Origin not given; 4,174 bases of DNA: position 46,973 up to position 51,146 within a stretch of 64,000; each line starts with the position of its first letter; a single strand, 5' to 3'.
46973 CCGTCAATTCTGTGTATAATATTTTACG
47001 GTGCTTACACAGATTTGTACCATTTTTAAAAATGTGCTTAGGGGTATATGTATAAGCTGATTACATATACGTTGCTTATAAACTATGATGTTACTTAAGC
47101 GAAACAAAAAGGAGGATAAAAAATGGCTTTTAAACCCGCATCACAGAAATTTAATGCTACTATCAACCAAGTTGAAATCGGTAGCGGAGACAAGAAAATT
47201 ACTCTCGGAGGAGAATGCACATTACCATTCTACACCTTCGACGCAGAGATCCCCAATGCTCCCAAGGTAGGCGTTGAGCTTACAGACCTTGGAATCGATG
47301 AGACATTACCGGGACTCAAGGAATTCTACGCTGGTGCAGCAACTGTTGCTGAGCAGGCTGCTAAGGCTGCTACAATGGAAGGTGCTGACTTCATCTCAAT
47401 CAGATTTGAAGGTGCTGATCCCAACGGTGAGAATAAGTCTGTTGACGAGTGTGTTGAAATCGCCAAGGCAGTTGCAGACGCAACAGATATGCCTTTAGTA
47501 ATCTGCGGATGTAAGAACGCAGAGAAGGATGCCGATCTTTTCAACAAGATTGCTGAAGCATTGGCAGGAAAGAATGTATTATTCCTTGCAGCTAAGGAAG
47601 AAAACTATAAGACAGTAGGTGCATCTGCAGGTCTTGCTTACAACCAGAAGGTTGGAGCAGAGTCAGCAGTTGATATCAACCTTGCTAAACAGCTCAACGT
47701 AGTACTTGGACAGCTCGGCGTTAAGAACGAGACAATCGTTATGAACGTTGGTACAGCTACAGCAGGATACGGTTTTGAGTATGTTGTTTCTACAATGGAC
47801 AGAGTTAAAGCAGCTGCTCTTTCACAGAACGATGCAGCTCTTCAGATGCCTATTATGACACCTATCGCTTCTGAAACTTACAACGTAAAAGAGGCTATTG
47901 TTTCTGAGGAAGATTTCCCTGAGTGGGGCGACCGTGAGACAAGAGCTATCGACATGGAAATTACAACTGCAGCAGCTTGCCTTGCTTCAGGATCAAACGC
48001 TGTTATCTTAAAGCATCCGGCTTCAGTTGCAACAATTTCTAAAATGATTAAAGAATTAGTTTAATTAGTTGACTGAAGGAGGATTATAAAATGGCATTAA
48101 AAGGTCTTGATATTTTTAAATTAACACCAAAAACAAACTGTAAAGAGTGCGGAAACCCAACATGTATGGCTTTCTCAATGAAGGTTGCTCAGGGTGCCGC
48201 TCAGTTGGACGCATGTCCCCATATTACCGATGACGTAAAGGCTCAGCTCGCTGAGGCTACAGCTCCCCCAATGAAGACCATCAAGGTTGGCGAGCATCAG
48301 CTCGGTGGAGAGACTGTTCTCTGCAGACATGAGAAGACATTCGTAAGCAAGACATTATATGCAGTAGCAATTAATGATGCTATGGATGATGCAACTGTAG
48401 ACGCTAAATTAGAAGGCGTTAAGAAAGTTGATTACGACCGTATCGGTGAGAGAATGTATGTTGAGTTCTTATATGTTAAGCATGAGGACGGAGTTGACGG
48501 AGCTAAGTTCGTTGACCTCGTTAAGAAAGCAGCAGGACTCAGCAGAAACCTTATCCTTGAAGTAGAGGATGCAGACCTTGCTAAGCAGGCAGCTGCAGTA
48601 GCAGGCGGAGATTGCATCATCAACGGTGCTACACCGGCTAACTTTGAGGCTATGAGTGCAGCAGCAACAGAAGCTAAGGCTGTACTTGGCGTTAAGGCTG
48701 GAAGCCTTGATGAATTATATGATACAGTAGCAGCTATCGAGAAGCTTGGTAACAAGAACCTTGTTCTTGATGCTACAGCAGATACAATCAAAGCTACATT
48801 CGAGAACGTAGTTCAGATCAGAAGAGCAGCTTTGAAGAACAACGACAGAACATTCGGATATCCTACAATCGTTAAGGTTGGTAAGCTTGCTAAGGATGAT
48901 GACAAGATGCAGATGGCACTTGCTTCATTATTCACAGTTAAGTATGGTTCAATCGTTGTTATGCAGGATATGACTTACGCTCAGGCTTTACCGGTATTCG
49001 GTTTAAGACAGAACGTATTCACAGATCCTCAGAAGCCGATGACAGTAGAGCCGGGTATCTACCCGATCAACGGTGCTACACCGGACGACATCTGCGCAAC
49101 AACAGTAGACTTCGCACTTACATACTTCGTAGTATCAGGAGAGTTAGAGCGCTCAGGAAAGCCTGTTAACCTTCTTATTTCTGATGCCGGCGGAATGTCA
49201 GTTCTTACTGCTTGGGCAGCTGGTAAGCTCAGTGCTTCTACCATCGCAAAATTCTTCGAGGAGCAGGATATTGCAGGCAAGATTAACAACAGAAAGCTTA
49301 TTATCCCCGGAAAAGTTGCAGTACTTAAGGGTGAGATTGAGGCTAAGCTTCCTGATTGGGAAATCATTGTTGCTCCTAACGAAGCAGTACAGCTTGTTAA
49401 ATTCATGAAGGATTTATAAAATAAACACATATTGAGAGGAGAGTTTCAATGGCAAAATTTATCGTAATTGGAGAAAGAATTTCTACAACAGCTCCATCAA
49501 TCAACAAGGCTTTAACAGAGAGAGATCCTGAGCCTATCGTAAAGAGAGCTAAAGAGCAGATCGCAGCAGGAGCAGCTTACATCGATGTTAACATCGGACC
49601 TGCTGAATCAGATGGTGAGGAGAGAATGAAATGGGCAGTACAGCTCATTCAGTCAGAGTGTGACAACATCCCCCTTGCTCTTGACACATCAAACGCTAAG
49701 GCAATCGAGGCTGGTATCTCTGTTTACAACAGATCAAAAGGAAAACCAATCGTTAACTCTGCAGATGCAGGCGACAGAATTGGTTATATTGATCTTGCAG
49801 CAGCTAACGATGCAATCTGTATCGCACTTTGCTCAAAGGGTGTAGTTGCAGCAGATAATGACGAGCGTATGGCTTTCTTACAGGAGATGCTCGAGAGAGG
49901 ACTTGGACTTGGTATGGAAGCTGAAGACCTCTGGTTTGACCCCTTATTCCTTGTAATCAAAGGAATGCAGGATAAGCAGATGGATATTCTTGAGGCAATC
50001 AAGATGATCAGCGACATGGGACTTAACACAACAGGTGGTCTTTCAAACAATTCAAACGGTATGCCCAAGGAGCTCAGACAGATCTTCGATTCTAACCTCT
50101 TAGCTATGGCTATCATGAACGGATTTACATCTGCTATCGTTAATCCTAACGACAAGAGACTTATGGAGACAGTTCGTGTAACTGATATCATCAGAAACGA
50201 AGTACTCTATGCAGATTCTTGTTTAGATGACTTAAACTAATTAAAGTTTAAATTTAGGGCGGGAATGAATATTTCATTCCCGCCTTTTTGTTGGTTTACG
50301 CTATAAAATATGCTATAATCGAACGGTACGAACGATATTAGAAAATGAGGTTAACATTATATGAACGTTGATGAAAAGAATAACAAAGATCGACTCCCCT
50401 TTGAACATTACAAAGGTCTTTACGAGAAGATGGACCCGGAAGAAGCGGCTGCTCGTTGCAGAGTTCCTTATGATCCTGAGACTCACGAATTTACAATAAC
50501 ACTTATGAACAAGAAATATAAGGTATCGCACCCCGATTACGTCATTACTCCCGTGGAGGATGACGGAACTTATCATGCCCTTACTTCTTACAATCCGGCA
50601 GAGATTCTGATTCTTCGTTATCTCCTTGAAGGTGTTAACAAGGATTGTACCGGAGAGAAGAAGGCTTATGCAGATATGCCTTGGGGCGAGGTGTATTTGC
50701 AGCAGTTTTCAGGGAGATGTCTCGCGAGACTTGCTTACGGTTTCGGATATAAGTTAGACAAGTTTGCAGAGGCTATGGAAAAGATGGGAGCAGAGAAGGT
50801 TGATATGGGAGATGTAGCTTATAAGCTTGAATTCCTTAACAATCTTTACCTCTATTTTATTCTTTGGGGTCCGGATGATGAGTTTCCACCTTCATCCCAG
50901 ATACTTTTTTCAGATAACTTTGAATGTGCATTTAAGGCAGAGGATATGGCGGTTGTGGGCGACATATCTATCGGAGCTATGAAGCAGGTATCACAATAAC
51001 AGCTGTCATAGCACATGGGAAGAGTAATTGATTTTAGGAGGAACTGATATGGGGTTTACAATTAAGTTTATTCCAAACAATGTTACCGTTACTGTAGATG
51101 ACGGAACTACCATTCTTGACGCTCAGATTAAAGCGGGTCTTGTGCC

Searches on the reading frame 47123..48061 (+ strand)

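Call 9: search_protein_families(library=pfam, proteins=[window:47123-48061:+], max_evalue=0.00001)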
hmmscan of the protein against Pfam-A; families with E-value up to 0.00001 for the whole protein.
window:47123-48061:+ (313 aa): 1 family
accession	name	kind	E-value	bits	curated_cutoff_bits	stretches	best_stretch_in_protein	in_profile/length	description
PF03599.22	CdhD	-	6e-37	127.7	24.8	1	16-258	1-227/387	CO dehydrogenase/acetyl-CoA synthase delta subunit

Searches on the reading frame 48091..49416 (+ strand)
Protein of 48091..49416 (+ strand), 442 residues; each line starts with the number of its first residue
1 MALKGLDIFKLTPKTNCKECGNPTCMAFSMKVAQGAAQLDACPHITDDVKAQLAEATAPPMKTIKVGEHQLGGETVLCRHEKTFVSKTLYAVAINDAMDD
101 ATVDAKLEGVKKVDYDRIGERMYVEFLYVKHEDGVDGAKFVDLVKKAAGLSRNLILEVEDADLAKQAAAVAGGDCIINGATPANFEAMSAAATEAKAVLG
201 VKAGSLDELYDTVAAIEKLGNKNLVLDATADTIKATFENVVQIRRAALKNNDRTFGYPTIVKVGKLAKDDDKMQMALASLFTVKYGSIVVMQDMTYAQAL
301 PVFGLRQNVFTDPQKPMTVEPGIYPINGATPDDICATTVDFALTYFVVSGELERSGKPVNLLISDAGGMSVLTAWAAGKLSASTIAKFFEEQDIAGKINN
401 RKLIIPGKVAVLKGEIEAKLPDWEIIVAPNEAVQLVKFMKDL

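Call 9: search_protein_families(library=pfam, proteins=[window:48091-49416:+], max_evalue=0.00001)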
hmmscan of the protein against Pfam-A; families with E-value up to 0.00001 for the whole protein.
window:48091-49416:+ (442 aa): 2 families
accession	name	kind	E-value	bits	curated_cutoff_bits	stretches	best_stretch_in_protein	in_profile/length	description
PF03599.22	CdhD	-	1.7e-70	238.2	24.8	1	70-438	12-386/387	CO dehydrogenase/acetyl-CoA synthase delta subunit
PF04060.18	FeS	-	9.1e-13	48.1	23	1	13-44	2-33/33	Putative Fe-S cluster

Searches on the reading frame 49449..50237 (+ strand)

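Call 9: search_protein_families(library=pfam, proteins=[window:49449-50237:+], max_evalue=0.00001)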
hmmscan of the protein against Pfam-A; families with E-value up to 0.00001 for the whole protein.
window:49449-50237:+ (263 aa): 1 family
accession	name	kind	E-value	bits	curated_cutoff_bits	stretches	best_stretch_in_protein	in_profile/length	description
PF00809.28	Pterin_bind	-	3.4e-23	83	25.5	1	10-232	3-244/244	Pterin binding enzyme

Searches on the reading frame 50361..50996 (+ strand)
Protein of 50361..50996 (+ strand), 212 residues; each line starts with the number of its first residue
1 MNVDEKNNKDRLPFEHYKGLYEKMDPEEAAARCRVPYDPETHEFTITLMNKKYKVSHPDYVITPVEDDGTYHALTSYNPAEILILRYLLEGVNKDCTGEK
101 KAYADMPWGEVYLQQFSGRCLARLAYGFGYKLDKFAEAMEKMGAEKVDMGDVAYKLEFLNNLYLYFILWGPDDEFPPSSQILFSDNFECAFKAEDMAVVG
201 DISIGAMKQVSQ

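Call 9: search_protein_families(library=pfam, proteins=[window:50361-50996:+], max_evalue=0.00001)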
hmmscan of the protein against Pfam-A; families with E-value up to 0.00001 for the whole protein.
window:50361-50996:+ (212 aa): 1 family
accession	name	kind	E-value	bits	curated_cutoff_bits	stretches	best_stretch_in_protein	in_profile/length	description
PF12654.12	DUF3786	-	2.2e-52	177.6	27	1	25-204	1-174/176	Domain of unknown function (DUF3786)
